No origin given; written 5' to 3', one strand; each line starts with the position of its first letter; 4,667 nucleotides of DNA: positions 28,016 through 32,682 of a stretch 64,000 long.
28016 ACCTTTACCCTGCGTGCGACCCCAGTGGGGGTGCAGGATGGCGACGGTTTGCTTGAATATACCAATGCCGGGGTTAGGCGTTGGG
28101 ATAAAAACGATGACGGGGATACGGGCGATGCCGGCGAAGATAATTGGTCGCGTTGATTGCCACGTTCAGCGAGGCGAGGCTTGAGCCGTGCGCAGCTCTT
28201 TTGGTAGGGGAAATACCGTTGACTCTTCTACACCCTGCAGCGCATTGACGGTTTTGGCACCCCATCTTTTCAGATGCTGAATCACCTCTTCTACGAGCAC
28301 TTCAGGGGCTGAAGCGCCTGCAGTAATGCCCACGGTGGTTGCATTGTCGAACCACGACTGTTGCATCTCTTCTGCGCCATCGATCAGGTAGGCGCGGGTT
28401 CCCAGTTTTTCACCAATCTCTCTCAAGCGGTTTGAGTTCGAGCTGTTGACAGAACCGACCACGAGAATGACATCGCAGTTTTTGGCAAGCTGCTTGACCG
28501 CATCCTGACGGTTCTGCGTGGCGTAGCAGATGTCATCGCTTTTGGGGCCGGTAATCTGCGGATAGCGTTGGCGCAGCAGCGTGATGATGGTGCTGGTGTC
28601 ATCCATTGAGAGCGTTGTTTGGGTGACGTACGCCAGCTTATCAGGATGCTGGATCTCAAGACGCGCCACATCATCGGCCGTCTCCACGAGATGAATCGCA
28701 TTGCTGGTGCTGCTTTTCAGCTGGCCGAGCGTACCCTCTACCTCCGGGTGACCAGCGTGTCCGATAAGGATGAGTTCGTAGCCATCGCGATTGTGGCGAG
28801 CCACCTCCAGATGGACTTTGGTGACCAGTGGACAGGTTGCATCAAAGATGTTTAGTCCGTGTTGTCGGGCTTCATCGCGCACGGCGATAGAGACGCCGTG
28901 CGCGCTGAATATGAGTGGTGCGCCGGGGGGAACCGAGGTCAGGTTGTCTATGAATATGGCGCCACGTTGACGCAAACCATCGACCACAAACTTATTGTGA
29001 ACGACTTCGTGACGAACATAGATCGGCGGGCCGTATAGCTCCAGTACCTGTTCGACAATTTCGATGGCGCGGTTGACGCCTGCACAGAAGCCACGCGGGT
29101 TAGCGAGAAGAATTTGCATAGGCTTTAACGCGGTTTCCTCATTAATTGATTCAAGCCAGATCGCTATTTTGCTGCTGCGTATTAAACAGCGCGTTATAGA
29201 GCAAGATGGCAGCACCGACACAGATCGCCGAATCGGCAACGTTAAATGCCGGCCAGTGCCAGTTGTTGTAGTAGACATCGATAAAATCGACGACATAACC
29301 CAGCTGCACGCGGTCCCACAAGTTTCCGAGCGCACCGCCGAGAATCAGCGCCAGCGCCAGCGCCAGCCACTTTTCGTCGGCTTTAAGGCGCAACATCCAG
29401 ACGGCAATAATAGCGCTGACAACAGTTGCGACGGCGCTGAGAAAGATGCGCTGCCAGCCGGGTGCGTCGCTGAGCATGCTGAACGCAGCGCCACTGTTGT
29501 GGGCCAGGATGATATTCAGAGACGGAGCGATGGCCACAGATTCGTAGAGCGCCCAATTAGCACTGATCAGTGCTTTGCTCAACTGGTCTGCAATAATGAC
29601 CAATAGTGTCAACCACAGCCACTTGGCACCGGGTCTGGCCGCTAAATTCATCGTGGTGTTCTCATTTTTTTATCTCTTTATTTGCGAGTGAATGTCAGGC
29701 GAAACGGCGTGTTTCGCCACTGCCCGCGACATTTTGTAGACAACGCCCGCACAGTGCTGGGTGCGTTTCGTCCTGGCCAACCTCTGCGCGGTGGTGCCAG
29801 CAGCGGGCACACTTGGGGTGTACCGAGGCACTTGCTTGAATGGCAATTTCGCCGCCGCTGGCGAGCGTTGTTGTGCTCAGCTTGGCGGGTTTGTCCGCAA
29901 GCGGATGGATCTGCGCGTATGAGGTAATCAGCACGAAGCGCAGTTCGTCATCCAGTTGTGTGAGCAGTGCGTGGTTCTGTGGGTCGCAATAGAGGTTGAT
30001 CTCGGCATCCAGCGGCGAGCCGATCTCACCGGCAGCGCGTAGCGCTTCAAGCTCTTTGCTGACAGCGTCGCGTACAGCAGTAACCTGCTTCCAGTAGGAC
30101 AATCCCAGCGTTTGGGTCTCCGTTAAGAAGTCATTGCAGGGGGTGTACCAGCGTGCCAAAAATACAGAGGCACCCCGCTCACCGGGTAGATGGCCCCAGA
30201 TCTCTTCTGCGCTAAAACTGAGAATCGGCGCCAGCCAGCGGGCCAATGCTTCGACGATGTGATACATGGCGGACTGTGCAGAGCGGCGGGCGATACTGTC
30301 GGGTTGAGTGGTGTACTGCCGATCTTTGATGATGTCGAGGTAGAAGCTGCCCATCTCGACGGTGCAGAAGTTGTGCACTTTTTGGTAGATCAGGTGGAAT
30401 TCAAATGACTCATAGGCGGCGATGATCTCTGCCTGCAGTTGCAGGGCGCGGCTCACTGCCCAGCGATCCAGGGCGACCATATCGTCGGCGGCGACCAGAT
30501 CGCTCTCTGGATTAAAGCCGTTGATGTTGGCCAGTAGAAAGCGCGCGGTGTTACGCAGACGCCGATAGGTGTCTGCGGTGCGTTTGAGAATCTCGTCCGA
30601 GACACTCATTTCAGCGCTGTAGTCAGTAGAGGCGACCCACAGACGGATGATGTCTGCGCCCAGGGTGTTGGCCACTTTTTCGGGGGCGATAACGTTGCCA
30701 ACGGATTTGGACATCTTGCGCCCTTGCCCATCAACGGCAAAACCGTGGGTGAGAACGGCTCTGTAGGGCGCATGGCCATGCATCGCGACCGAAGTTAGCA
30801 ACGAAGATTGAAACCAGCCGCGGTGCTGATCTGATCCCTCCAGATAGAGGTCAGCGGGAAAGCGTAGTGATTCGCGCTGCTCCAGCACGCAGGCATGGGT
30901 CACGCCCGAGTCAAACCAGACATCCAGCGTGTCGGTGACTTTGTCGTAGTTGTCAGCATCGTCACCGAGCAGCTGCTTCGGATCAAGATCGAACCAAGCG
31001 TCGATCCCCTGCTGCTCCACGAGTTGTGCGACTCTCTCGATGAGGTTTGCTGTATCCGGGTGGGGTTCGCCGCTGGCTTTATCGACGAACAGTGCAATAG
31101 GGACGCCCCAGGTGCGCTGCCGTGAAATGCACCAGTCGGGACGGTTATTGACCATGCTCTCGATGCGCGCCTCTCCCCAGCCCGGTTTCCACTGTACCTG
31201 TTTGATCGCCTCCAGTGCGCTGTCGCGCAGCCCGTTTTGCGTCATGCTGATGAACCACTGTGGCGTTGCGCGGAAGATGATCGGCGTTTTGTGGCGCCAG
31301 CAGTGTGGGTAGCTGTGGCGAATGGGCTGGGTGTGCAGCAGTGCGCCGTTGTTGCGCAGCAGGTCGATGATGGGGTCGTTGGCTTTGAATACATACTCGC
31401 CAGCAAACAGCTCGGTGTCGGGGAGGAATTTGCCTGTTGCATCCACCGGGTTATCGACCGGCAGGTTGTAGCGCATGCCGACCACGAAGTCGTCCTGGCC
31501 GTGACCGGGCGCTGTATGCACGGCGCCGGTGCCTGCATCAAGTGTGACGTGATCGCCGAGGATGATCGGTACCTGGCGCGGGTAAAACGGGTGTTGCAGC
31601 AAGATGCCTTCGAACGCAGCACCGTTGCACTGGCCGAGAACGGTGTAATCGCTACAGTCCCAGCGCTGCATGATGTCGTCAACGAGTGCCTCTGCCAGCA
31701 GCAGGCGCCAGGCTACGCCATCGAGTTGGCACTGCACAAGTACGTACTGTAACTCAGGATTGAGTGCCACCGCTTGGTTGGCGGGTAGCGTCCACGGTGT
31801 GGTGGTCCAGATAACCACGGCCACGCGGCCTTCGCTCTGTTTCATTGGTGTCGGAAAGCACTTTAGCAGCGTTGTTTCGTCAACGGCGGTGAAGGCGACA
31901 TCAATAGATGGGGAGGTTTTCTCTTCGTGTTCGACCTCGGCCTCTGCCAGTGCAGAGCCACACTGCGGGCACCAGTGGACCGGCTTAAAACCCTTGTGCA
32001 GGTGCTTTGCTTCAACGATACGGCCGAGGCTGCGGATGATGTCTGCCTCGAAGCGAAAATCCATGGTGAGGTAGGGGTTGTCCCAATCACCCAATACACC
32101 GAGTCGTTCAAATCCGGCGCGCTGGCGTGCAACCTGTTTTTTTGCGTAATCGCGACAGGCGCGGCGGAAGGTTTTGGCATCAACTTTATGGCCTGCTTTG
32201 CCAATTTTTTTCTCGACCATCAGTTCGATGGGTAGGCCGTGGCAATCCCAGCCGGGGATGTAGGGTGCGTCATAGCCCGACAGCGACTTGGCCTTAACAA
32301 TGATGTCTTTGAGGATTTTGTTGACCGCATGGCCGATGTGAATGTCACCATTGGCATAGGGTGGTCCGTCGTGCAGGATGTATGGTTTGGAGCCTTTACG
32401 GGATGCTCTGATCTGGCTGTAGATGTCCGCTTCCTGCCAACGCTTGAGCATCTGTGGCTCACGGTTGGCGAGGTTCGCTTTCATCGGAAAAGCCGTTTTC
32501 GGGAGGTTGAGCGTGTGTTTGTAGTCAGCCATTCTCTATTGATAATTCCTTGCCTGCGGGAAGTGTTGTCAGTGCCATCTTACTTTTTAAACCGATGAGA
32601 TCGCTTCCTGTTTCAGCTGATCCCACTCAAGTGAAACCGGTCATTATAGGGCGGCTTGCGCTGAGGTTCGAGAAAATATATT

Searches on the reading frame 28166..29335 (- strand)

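Call 29: search_protein_families(library=pfam, proteins=[window:28166-29335:-], max_evalue=0.0001)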
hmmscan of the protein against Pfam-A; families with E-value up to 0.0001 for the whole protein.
window:28166-29335:- (389 aa): 1 family
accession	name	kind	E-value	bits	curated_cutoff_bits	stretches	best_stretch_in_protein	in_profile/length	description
PF02401.23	LYTB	-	2.6e-98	329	24.5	1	75-356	1-267/267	LytB protein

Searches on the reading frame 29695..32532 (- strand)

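Call 29: search_protein_families(library=pfam, proteins=[window:29695-32532:-], max_evalue=0.0001)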
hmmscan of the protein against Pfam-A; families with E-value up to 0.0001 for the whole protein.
window:29695-32532:- (945 aa): 7 families
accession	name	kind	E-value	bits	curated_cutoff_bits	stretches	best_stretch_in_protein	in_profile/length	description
PF00133.28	tRNA-synt_1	-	6.9e-148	493.2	22.7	1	27-644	1-413/414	tRNA synthetases class I (I, L, M and V)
PF08264.19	Anticodon_1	-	2.5e-28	99.3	25.1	1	689-845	1-146/148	Anticodon-binding domain of tRNA ligase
PF09334.17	tRNA-synt_1g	-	2e-19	70.1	20.1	1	58-120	8-69/391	tRNA synthetases class I (M)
PF01406.26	tRNA-synt_1e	-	5.1e-08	33.1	27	1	552-652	200-299/301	tRNA synthetases class I (C) catalytic domain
PF13603.12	tRNA-synt_1_2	-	5.7e-08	32.9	25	1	301-365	79-142/185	Leucyl-tRNA synthetase, editing domain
PF06827.20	zf-FPG_IleRS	-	2.8e-07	30.7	21.3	1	907-933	3-29/30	Zinc finger found in FPG and IleRS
PF01921.24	tRNA-synt_1f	-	4.9e-06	26.1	27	1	583-663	261-339/360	tRNA synthetases class I (K)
